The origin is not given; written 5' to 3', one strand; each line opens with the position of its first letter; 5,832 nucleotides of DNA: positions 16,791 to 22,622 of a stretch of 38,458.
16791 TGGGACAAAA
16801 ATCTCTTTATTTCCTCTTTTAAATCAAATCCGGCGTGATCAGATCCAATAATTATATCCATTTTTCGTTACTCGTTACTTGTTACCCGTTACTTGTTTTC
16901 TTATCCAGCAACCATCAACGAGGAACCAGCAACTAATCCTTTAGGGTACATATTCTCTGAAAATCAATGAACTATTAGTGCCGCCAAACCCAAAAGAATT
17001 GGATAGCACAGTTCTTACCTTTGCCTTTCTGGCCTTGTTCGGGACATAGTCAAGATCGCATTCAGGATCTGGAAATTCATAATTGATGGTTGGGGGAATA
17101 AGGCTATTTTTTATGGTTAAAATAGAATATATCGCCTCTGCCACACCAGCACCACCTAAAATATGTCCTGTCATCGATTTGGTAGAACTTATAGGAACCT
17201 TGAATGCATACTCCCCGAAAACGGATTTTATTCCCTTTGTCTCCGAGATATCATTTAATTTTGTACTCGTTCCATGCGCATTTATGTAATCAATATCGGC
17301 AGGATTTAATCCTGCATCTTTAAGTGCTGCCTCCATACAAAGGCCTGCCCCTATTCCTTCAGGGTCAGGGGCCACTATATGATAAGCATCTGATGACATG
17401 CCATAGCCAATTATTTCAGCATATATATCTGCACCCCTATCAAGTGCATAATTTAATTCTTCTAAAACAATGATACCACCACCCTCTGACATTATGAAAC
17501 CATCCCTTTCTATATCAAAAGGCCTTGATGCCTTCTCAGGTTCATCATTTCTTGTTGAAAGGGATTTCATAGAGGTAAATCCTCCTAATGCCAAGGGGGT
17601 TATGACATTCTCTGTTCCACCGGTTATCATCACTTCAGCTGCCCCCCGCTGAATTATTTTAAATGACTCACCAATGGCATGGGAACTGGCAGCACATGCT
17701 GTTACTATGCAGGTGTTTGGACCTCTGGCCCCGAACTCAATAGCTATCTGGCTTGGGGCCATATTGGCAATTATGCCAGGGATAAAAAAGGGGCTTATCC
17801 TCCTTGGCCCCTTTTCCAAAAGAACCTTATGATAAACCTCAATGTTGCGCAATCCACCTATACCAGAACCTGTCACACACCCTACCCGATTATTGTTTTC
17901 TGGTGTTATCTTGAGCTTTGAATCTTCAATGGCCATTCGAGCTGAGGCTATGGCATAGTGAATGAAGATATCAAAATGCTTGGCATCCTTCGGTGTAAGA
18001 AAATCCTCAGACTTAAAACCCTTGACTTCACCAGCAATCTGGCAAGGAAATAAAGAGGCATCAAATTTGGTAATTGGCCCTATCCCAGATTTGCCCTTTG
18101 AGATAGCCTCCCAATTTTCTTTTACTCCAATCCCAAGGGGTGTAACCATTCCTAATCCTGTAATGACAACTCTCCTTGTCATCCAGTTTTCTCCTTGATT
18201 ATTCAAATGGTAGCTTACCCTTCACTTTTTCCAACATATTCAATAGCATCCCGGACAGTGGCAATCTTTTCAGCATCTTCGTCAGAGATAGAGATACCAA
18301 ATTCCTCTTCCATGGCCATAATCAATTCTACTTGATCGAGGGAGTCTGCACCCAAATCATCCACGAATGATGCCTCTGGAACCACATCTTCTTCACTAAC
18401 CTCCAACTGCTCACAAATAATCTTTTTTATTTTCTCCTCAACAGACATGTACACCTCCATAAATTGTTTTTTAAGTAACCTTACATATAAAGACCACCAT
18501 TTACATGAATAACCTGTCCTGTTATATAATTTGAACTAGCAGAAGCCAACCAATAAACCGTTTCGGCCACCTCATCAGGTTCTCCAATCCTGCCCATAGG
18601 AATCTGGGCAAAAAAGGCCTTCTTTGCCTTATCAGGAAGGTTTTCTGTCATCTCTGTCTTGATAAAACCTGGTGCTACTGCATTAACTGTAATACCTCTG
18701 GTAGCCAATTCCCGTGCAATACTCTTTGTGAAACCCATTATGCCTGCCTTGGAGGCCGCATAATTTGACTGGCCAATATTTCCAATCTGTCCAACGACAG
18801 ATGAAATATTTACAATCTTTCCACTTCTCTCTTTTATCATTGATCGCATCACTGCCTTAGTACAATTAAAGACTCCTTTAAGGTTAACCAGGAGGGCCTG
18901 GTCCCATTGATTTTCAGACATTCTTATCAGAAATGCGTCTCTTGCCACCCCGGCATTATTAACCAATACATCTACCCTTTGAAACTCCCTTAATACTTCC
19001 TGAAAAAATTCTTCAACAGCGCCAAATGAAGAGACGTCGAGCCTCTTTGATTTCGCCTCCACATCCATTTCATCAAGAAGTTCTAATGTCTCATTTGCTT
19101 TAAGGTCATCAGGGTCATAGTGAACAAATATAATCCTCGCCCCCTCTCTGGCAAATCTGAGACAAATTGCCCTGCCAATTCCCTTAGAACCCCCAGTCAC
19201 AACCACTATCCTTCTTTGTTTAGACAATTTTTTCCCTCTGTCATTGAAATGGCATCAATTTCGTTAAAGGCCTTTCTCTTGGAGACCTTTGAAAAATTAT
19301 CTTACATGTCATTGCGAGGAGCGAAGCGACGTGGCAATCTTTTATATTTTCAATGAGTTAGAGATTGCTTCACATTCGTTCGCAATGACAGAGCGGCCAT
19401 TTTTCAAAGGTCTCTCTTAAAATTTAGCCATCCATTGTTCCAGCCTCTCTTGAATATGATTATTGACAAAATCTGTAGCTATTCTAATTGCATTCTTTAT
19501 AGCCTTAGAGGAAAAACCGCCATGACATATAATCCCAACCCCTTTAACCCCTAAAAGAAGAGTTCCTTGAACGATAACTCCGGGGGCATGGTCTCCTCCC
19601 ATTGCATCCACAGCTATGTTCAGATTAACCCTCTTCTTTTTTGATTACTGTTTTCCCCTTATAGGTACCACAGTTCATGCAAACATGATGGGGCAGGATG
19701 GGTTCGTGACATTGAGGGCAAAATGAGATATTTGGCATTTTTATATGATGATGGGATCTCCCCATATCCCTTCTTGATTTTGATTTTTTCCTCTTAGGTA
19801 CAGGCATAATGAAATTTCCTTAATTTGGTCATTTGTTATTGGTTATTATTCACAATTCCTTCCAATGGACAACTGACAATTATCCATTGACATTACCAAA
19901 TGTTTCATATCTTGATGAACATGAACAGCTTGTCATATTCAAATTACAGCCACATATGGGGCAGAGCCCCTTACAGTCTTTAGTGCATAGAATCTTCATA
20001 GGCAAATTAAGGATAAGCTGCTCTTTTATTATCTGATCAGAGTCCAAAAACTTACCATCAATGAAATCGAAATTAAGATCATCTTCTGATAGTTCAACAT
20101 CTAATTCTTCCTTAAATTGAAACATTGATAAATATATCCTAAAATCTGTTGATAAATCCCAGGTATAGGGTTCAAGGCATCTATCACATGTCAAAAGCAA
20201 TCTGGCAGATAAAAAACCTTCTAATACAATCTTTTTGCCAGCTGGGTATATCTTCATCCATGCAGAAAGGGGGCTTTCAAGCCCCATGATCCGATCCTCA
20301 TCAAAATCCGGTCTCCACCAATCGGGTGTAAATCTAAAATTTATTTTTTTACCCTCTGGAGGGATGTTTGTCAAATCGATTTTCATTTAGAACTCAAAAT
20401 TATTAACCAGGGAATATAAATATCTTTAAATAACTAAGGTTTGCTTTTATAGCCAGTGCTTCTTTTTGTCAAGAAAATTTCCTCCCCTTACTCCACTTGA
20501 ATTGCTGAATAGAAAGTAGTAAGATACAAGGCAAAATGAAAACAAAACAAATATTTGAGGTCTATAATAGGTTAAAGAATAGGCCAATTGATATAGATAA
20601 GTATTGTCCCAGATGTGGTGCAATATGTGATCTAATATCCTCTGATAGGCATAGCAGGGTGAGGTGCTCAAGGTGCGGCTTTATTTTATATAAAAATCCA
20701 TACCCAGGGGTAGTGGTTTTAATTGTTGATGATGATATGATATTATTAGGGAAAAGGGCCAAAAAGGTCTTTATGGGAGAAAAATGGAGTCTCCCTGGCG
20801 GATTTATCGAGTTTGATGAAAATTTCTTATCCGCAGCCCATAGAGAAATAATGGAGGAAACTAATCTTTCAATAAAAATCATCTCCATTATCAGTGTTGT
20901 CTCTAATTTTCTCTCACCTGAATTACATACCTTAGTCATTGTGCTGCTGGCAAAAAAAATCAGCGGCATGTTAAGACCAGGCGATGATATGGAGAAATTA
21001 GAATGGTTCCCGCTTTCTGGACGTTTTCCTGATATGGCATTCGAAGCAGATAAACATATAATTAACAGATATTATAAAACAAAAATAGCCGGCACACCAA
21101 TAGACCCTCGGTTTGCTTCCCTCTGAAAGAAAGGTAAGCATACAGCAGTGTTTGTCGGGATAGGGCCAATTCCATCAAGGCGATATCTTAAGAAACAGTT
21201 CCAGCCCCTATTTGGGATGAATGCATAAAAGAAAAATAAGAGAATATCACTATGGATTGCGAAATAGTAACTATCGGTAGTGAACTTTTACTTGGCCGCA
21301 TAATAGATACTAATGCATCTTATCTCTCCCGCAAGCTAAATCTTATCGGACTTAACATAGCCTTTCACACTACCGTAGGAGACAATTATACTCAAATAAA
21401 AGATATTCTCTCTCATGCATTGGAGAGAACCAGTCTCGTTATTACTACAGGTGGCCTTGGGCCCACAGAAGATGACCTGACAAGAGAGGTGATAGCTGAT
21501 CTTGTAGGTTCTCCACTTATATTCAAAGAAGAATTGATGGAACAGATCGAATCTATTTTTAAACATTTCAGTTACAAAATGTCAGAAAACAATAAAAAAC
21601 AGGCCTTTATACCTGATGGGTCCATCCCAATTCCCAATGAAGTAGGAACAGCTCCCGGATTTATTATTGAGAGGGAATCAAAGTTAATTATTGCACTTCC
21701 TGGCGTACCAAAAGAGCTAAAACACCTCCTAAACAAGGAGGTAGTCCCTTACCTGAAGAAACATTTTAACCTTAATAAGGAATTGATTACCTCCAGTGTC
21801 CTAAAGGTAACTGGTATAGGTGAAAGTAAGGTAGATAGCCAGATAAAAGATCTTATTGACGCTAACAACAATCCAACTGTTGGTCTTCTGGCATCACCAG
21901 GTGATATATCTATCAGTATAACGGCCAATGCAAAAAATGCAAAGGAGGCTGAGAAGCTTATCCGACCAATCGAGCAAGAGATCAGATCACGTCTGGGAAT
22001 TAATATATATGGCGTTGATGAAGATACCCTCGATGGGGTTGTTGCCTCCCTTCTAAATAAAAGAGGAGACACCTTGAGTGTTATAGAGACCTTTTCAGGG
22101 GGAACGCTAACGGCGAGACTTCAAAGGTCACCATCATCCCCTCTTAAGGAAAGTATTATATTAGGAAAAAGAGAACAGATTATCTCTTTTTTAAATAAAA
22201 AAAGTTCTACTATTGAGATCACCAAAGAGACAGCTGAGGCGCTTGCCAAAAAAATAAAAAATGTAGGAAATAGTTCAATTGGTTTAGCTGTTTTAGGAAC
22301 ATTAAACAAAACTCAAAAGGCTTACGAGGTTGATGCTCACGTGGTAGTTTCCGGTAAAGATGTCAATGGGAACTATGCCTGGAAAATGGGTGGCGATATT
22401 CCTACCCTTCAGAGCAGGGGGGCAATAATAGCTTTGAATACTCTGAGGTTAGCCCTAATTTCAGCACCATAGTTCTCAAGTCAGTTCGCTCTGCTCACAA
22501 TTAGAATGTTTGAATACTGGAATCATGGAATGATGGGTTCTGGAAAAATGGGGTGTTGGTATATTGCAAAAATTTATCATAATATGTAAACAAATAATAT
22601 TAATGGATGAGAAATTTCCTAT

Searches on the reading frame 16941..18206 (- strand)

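Call 11: search_protein_families(library=pfam, proteins=[window:16941-18206:-])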
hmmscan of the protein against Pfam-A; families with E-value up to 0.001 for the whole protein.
window:16941-18206:- (421 aa): 2 families
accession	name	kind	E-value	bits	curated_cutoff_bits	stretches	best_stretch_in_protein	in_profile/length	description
PF00109.32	ketoacyl-synt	-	5e-55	187.3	20.8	1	11-252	2-250/252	Beta-ketoacyl synthase, N-terminal domain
PF02801.28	Ketoacyl-synt_C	-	5.1e-39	133.4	20.8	1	262-377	1-119/119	Beta-ketoacyl synthase, C-terminal domain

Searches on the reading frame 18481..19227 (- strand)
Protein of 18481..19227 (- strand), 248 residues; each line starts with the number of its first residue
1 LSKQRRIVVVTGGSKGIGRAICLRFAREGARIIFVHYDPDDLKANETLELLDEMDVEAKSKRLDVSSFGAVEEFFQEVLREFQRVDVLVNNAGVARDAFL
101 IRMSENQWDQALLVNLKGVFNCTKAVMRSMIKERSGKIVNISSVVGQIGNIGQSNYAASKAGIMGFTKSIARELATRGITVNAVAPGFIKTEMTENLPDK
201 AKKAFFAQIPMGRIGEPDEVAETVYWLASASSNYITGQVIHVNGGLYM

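Call 11: search_protein_families(library=pfam, proteins=[window:18481-19227:-])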
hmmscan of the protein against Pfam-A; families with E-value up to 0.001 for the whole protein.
window:18481-19227:- (248 aa): 5 families
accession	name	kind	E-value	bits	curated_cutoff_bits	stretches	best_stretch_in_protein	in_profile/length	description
PF13561.12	adh_short_C2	-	5e-67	226.4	27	1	15-246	6-235/236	Enoyl-(Acyl carrier protein) reductase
PF00106.31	adh_short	-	1.2e-63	214.6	26.6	1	7-200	2-193/195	short chain dehydrogenase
PF08659.16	KR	-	1e-21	78.1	22.6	1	8-183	3-172/180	KR domain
PF23441.1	SDR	-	8.2e-06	25.8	27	1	136-247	140-256/258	SDR-like rossmann domain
PF01370.27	Epimerase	-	0.00041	20.3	20.9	1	8-150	1-124/240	NAD dependent epimerase/dehydratase family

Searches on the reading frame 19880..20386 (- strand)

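Call 11: search_protein_families(library=pfam, proteins=[window:19880-20386:-])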
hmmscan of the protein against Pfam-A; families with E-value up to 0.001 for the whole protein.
window:19880-20386:- (168 aa): 1 family
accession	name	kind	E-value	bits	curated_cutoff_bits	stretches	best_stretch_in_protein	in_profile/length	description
PF02620.22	YceD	-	3e-24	85.8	33.2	1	56-158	2-105/119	Large ribosomal RNA subunit accumulation protein YceD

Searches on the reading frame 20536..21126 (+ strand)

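Call 11: search_protein_families(library=pfam, proteins=[window:20536-21126:+])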
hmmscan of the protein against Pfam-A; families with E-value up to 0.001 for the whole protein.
window:20536-21126:+ (196 aa): 2 families
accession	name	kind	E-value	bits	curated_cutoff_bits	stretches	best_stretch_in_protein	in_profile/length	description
PF00293.34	NUDIX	-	8.2e-18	65.1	21.1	1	57-163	4-118/134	NUDIX domain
PF14815.12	NUDIX_4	-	2.1e-05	24.7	35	1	59-120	1-60/113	NUDIX domain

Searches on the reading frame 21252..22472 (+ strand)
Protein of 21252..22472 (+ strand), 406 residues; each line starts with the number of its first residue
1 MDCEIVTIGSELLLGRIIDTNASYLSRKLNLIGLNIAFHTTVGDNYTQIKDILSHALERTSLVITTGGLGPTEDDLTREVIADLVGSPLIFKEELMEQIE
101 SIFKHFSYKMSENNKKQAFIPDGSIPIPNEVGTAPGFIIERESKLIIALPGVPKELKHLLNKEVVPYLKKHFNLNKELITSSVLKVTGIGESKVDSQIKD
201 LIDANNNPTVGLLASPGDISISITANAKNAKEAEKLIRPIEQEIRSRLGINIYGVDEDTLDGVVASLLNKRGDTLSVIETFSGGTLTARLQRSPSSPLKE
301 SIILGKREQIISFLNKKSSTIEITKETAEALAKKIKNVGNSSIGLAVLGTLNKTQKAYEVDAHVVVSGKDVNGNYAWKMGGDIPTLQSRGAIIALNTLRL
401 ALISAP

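Call 11: search_protein_families(library=pfam, proteins=[window:21252-22472:+])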
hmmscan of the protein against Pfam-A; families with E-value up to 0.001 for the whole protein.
window:21252-22472:+ (406 aa): 3 families
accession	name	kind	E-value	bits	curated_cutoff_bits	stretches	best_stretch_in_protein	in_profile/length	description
PF00994.29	MoCF_biosynth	-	1.7e-37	128.8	26.6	1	4-170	1-144/144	Probable molybdopterin binding domain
PF18146.6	CinA_KH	-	3.4e-25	88.4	27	1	181-254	1-73/73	Damage-inducible protein CinA KH domain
PF02464.23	CinA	-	8e-07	29.3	23.5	1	258-355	2-105/155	Competence-damaged protein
